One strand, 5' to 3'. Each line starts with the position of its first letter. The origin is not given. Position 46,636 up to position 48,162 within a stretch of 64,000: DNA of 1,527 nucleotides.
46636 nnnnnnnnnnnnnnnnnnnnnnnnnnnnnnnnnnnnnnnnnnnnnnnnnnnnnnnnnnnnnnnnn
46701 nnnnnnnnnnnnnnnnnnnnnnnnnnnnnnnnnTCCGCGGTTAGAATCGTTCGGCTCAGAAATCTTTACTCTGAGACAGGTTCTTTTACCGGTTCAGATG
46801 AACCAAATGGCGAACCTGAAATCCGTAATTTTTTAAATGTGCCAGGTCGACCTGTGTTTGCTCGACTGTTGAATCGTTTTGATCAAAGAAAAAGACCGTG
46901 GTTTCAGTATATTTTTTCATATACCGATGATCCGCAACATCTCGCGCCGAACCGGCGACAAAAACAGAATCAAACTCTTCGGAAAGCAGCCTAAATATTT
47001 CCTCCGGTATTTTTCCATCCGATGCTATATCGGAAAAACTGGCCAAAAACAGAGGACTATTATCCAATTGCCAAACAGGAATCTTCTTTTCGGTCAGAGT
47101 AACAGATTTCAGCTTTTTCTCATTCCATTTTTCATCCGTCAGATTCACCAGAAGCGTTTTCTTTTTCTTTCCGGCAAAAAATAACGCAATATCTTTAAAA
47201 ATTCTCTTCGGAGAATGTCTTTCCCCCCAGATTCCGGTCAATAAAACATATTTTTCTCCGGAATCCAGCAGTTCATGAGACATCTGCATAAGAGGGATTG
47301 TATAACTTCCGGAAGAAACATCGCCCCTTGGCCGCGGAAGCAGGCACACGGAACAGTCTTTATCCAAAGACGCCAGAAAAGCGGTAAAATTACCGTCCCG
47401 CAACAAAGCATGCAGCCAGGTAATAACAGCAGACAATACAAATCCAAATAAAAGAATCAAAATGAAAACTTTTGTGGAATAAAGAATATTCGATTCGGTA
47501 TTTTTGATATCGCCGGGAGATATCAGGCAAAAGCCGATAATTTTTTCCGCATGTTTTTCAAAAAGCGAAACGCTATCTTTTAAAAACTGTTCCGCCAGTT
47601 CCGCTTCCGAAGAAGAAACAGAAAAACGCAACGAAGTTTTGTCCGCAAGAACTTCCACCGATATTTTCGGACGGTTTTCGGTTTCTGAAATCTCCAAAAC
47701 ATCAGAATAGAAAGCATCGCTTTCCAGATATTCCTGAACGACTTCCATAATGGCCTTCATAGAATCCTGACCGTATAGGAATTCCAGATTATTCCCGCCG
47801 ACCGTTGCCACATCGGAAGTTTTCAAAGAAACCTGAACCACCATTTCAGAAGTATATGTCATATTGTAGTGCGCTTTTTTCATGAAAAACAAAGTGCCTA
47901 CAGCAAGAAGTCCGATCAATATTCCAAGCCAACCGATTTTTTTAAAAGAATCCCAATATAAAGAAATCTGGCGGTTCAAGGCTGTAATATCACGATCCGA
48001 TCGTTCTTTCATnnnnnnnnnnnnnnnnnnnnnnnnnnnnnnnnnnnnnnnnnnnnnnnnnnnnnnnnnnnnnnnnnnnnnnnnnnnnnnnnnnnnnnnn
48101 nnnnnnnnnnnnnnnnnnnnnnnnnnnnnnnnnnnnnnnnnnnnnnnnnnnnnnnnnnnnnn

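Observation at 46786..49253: Two tandem Wzz co-polymerases, each fused to a degenerate BY-kinase-like domain and lacking a tyrosine cluster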

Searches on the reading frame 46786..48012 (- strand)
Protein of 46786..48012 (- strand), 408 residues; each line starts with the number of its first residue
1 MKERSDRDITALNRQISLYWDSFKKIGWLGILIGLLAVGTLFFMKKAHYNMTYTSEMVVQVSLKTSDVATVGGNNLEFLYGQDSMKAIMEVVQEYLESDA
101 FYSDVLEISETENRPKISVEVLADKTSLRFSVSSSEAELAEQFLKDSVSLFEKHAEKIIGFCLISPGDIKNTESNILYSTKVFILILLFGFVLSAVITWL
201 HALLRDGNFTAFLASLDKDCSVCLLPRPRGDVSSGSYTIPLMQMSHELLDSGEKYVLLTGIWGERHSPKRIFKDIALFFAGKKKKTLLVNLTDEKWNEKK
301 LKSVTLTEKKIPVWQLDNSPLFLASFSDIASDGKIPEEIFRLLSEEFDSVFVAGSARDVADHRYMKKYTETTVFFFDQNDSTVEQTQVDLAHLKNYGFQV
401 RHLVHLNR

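Call 3: search_protein_families(library=pfam, proteins=[window:46786-48012:-], max_evalue=1)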
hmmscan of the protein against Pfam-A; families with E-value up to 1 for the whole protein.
window:46786-48012:- (408 aa): 1 family
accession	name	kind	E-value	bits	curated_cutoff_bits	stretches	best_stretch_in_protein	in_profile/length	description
PF02706.20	Wzz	-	0.085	13.6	25.5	1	20-105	13-87/91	Chain length determinant protein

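Call 4: search_protein_families(library=ncbifam, proteins=[window:46786-48012:-], max_evalue=1)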
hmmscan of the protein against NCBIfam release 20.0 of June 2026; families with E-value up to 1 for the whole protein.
window:46786-48012:- (408 aa): 0 families

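Call 8: find_homologous_proteins(query=window:46786-48012:-)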
Query window:46786-48012:- (408 aa): 3 proteins with E <= 0.001 among 8000 candidates.
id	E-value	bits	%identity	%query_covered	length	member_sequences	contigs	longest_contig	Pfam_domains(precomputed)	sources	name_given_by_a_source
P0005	7.9e-267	902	100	100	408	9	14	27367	-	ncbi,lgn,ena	-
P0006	1.6e-229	779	86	100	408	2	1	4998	-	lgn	-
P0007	1.1e-85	306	44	89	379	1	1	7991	-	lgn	-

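Call 14: search_solved_structures(query=A2, max_evalue=10, show_alignments=3)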
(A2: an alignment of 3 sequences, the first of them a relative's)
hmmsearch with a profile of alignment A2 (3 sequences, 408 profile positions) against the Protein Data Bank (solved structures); distinct sequences matched with E-value up to 10: 1.
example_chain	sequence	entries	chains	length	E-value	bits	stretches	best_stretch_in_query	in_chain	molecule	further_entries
2px0_A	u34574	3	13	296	0.047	15.8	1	265-374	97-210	Flagellar biosynthesis protein flhF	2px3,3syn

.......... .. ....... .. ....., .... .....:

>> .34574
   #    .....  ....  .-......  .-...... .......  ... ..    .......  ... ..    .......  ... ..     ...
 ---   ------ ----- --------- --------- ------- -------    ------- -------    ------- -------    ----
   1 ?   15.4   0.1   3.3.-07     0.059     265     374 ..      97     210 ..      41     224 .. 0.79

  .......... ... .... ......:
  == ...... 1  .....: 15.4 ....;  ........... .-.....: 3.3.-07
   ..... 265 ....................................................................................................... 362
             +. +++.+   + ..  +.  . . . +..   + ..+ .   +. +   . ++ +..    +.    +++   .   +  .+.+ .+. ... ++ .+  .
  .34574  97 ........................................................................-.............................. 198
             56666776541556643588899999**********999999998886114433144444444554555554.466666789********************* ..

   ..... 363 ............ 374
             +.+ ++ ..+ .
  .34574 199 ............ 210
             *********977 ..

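Call 22: search_protein_representatives(alignment_id=A2)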
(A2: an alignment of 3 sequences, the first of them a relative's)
Query: 3 sequences, 408 profile positions. Proteins with E-value up to 0.001 (for the whole library): 25; up to 1e-10: 3; up to 1e-30: 2. The best 25 are listed.
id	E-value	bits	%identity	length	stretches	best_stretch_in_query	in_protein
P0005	2.7e-251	849.8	-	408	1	1-408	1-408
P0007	6.3e-198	674.1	-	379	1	43-408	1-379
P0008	2.2e-19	86.1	-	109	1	1-45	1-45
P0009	2.8e-09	52.8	-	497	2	15-259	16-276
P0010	2.2e-08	49.8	-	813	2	16-398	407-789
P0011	1.7e-07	46.9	-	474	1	19-229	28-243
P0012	2.1e-07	46.6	-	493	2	12-290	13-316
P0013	1.2e-06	44.1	-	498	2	19-210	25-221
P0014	2.7e-06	43.0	-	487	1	1-382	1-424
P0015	4.0e-06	42.4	-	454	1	22-393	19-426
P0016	3.0e-05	39.5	-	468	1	12-290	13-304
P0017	3.0e-05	39.5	-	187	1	6-165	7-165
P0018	4.7e-05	38.8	-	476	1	20-393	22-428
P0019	6.5e-05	38.4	-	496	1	19-405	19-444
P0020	7.0e-05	38.3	-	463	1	5-288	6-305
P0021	8.2e-05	38.1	-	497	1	7-386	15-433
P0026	3.3e-04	36.1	-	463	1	115-401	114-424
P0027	3.9e-04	35.9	-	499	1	18-400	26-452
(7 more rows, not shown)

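Call 23: search_protein_families(library=pfam, proteins=[P0009, P0010, P0012, P0014, P0015, P0018, P0019, P0021, P0026, P0027], max_evalue=0.001)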
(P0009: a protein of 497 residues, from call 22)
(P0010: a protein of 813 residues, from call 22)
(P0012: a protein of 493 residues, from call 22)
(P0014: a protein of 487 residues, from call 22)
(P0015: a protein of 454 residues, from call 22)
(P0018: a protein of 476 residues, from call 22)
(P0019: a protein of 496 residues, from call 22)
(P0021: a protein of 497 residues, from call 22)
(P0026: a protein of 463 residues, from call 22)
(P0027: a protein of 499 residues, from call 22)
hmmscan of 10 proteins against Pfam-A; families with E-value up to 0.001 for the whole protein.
P0009 (497 aa): 4 families
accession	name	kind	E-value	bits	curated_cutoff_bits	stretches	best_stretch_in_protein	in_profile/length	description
PF13614.12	AAA_31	-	7.5e-11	42.7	27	1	271-422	2-154/177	AAA domain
PF10609.15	ParA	-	5.1e-10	39.6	27.1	1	271-446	4-173/246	NUBPL iron-transfer P-loop NTPase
PF02706.20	Wzz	-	2e-07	31.7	25.5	1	9-103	1-91/91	Chain length determinant protein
PF01656.29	CbiA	-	2.8e-06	27.8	25.4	1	274-359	2-54/125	CobQ/CobB/MinD/ParA nucleotide binding domain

P0010 (813 aa): 4 families
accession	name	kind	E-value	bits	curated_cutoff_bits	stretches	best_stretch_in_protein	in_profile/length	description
PF01656.29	CbiA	-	7.4e-11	42.5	25.4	1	253-394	2-93/125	CobQ/CobB/MinD/ParA nucleotide binding domain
PF13614.12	AAA_31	-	8e-10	39.4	27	0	250-292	2-44/177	AAA domain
PF02706.20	Wzz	-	1.1e-08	35.7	25.5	1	19-92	10-84/91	Chain length determinant protein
PF10609.15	ParA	-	0.00029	20.8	27.1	0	251-293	5-47/246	NUBPL iron-transfer P-loop NTPase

P0012 (493 aa): 3 families
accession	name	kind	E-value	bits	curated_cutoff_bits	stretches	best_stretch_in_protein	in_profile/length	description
PF10609.15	ParA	-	1.3e-12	48.1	27.1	1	281-455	4-175/246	NUBPL iron-transfer P-loop NTPase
PF13614.12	AAA_31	-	2e-09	38.1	27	1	292-428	13-152/177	AAA domain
PF01656.29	CbiA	-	1.3e-05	25.6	25.4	1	284-455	2-83/125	CobQ/CobB/MinD/ParA nucleotide binding domain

P0014 (487 aa): 4 families
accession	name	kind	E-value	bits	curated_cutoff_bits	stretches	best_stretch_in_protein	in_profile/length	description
PF13614.12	AAA_31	-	1.2e-12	48.5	27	1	289-438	13-170/177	AAA domain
PF01656.29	CbiA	-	1.1e-07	32.3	25.4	1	281-451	2-84/125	CobQ/CobB/MinD/ParA nucleotide binding domain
PF10609.15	ParA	-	1.3e-07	31.7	27.1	1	280-448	6-173/246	NUBPL iron-transfer P-loop NTPase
PF09140.17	MipZ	-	2.4e-05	24.2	20.7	1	281-417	4-128/262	ATPase MipZ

P0015 (454 aa): 5 families
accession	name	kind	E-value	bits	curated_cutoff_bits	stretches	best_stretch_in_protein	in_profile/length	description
PF01656.29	CbiA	-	1e-09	38.9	25.4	1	282-444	8-86/125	CobQ/CobB/MinD/ParA nucleotide binding domain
PF13614.12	AAA_31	-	2.7e-08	34.4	27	1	285-409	14-147/177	AAA domain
PF09140.17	MipZ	-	9.2e-08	32.1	20.7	1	284-404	12-124/262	ATPase MipZ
PF02706.20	Wzz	-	1.2e-07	32.3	25.5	1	10-99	2-90/91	Chain length determinant protein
PF10609.15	ParA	-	3.6e-07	30.3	27.1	1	284-439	15-173/246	NUBPL iron-transfer P-loop NTPase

P0018 (476 aa): 5 families
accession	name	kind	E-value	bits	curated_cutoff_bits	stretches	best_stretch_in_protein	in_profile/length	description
PF10609.15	ParA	-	1.4e-11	44.7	27.1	1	275-444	7-177/246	NUBPL iron-transfer P-loop NTPase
PF13614.12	AAA_31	-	7.3e-11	42.8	27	1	282-418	12-155/177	AAA domain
PF09140.17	MipZ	-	1.6e-05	24.8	20.7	1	274-408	3-126/262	ATPase MipZ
PF01656.29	CbiA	-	0.0001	22.7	25.4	1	283-418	10-86/125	CobQ/CobB/MinD/ParA nucleotide binding domain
PF02706.20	Wzz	-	0.00027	21.6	25.5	1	20-103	7-89/91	Chain length determinant protein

P0019 (496 aa): 4 families
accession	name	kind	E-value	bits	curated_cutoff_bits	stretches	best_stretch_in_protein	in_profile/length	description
PF13614.12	AAA_31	-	1e-11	45.6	27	1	286-433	13-168/177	AAA domain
PF10609.15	ParA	-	1.4e-11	44.7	27.1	1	287-446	16-174/246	NUBPL iron-transfer P-loop NTPase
PF01656.29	CbiA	-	3.6e-06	27.4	25.4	1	278-391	2-54/125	CobQ/CobB/MinD/ParA nucleotide binding domain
PF09140.17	MipZ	-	8.1e-06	25.8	20.7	1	284-412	10-126/262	ATPase MipZ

P0021 (497 aa): 3 families
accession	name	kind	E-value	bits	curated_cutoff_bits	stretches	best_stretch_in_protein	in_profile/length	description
PF13614.12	AAA_31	-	1.9e-12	47.9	27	1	285-426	2-150/177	AAA domain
PF01656.29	CbiA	-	1.7e-06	28.5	25.4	1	287-328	1-43/125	CobQ/CobB/MinD/ParA nucleotide binding domain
PF10609.15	ParA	-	5.3e-05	23.2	27.1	1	285-402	4-121/246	NUBPL iron-transfer P-loop NTPase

P0026 (463 aa): 0 families

P0027 (499 aa): 4 families
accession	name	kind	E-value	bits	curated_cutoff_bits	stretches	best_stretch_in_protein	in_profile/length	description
PF13614.12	AAA_31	-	2.7e-16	60.4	27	1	299-439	14-161/177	AAA domain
PF10609.15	ParA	-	2.3e-09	37.5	27.1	1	286-420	3-134/246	NUBPL iron-transfer P-loop NTPase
PF01656.29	CbiA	-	1.3e-08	35.2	25.4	1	290-462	2-85/125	CobQ/CobB/MinD/ParA nucleotide binding domain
PF02706.20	Wzz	-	2.1e-07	31.6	25.5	1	17-118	2-91/91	Chain length determinant protein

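Call 30: predict_structure(alignment_id=A3)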
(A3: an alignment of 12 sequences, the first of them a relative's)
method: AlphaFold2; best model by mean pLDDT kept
length: 408 residues; sequences in the alignment: 12
mean_pLDDT: 73.7   pTM: 0.49
mean pLDDT of the five models: 73.7, 69.7, 67.7, 67.4, 65.5
residues with pLDDT >= 90: 10; 70-90: 265; 50-70: 107; < 50: 26
segments of 3 or more residues with pLDDT < 50: 1-9, 66-68, 70-77, 231-233
pLDDT, mean of each block of 10 residues (from residue 1): 42 59 67 74 64 83 58 48 73 86 86 82 82 86 89 79 81 65 72 75 63 64 63 52 81 85 63 83 87 70 68 79 82 69 83 83 80 81 79 83 74
secondary structure, 60 per line:
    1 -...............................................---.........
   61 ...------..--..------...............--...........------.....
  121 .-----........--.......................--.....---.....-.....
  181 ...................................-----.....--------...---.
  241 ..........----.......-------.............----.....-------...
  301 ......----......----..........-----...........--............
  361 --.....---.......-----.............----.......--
elements in order: H2-48 E52-63 H82-96 H99-109 E116-121 E127-134 H137-159 E162-166 E170-174 H176-215 E221-225 H240-250 E255-261 H269-281 E286-290 E301-306 E311-316 E321-325 H326-330 H336-346 E349-355 H356-360 H363-367 E371-377 H383-395 E400-406

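Call 37: fold_search(model_id=the predicted structure, library=pdb)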
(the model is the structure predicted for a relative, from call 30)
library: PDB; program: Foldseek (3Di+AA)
matches with E <= 10: 1515; with E <= 0.001: 54
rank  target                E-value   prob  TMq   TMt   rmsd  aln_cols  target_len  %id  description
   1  9exo_E                2.1e-12  1.00  0.50  0.41  10.4       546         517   10  Wzc-K540M-2YE MgADP C1 (released 2025-04-23)
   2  7nhr_E                2.6e-12  1.00  0.48  0.40  12.3       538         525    9  Putative transmembrane protein Wzc K540M C1 (released 2021-08-25)
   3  9exo_C                2.9e-12  1.00  0.52  0.40  12.5       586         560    9  Wzc-K540M-2YE MgADP C1 (released 2025-04-23)
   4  9exq_E                3.1e-12  1.00  0.52  0.43  12.1       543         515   10  Wzc-K540M-3YE-N711Y MgADP C1 (released 2025-04-23)
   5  9exq_B                3.5e-12  1.00  0.51  0.39  15.9       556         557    9  Wzc-K540M-3YE-N711Y MgADP C1 (released 2025-04-23)
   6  9i2q_E                4.1e-12  1.00  0.52  0.44  10.7       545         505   10  Wzc-K540M-3YE MgADP C1 (released 2025-04-30)
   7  9exq_C                4.6e-12  1.00  0.51  0.39  12.9       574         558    8  Wzc-K540M-3YE-N711Y MgADP C1 (released 2025-04-23)
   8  9exo_B                6.3e-12  1.00  0.51  0.39  15.1       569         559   10  Wzc-K540M-2YE MgADP C1 (released 2025-04-23)
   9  9i2q_B                7.5e-12  1.00  0.52  0.40  11.7       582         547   10  Wzc-K540M-3YE MgADP C1 (released 2025-04-30)
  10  7nhs_A                8.9e-12  1.00  0.50  0.41  12.2       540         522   10  Wzc K540M C8 (released 2021-08-25)
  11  7nib_F                1.1e-11  1.00  0.49  0.40  11.2       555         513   10  Wzc-K540M-4YE C1 (released 2021-08-25)
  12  9i2q_C                1.3e-11  1.00  0.52  0.40  11.7       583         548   10  Wzc-K540M-3YE MgADP C1 (released 2025-04-30)
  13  7nhr_B                2.2e-11  1.00  0.49  0.38  11.8       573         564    9  Putative transmembrane protein Wzc K540M C1 (released 2021-08-25)
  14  7nib_E                5.0e-11  1.00  0.51  0.41  10.6       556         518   10  Wzc-K540M-4YE C1 (released 2021-08-25)
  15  7nhr_C                6.0e-11  1.00  0.50  0.38  11.6       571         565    9  Putative transmembrane protein Wzc K540M C1 (released 2021-08-25)
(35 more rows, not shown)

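Call 38: find_encoding_contigs(protein=P0007, flank=10000, max_places=3)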
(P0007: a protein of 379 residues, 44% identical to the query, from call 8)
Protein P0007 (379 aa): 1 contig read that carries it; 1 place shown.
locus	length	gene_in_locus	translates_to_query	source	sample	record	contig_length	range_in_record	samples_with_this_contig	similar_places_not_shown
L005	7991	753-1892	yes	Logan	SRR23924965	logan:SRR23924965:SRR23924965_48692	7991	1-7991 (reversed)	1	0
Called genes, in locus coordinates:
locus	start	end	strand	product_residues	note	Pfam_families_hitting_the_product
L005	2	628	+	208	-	?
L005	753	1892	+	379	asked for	-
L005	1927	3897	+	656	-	PF13727:CoA_binding_3, PF22674:C2185-like_N, PF00106:adh_short (weak), PF01073:3Beta_HSD, PF01370:Epimerase, PF02719:Polysacc_synt_2, PF04321:RmlD_sub_bind, PF16363:GDP_Man_Dehyd, +3 more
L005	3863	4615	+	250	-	PF06940:DUF1287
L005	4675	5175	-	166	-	PF03073:TspO_MBR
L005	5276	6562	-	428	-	PF00154:RecA_N (weak), PF13481:AAA_25, PF03796:DnaB_C (weak), PF06745:ATPase, PF13191:AAA_16 (weak), PF23442:DUF7125, PF13541:ChlI, PF05362:Lon_C, +2 more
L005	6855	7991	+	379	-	?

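Call 41: find_related_loci(query=A2, collection=genome_contigs, flank=10000)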
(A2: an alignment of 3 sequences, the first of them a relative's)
Query A2 (408 aa) in genome_contigs; peptide patterns used: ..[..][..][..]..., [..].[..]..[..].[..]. (x = any residue, [..] = any of these).
21 stretches matched a pattern, but none encodes a relative of the query by tblastn (E <= 1e-3).

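Call 44: find_encoding_contigs(protein=P0010, flank=8000, max_places=2)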
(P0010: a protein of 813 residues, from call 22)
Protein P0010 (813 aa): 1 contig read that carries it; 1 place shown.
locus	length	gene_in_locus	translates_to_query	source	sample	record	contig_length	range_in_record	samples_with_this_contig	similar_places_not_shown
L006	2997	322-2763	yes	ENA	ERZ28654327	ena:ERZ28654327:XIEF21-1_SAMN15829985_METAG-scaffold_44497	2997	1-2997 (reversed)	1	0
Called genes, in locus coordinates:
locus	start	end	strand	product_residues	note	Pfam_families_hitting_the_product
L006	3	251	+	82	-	?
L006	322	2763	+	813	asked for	PF02706:Wzz (faint), PF01656:CbiA, PF13614:AAA_31 (faint)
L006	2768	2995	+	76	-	?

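Call 45: find_encoding_contigs(protein=P0020, flank=8000, max_places=2)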
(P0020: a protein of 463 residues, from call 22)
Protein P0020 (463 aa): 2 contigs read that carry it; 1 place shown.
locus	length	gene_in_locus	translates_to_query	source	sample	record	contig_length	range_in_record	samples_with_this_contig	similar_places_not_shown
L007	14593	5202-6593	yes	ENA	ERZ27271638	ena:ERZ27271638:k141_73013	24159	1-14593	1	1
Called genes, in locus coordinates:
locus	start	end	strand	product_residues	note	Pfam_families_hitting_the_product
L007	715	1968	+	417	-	PF14907:NTP_transf_5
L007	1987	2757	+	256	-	PF19567:CpsB_CapC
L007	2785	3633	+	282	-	PF16403:Bact_surface_Ig-like (weak)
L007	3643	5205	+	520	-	PF02706:Wzz, PF01656:CbiA, PF09140:MipZ, PF10609:ParA, PF13614:AAA_31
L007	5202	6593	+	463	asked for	PF01268:FTHFS (weak), PF01656:CbiA, PF09140:MipZ, PF10609:ParA, PF13614:AAA_31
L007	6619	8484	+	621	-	PF13727:CoA_binding_3, PF02254:TrkA_N (faint), PF01073:3Beta_HSD, PF01370:Epimerase, PF02719:Polysacc_synt_2, PF04321:RmlD_sub_bind, PF16363:GDP_Man_Dehyd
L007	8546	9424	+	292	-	PF00149:Metallophos, PF12850:Metallophos_2 (faint)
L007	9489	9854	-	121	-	PF00543:P-II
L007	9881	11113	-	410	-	PF00909:Ammonium_transp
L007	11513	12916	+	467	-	PF01183:Glyco_hydro_25, PF00395:SLH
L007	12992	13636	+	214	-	PF00702:Hydrolase, PF12710:HAD, PF13419:HAD_2, PF13242:Hydrolase_like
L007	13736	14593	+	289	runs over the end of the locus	PF00892:EamA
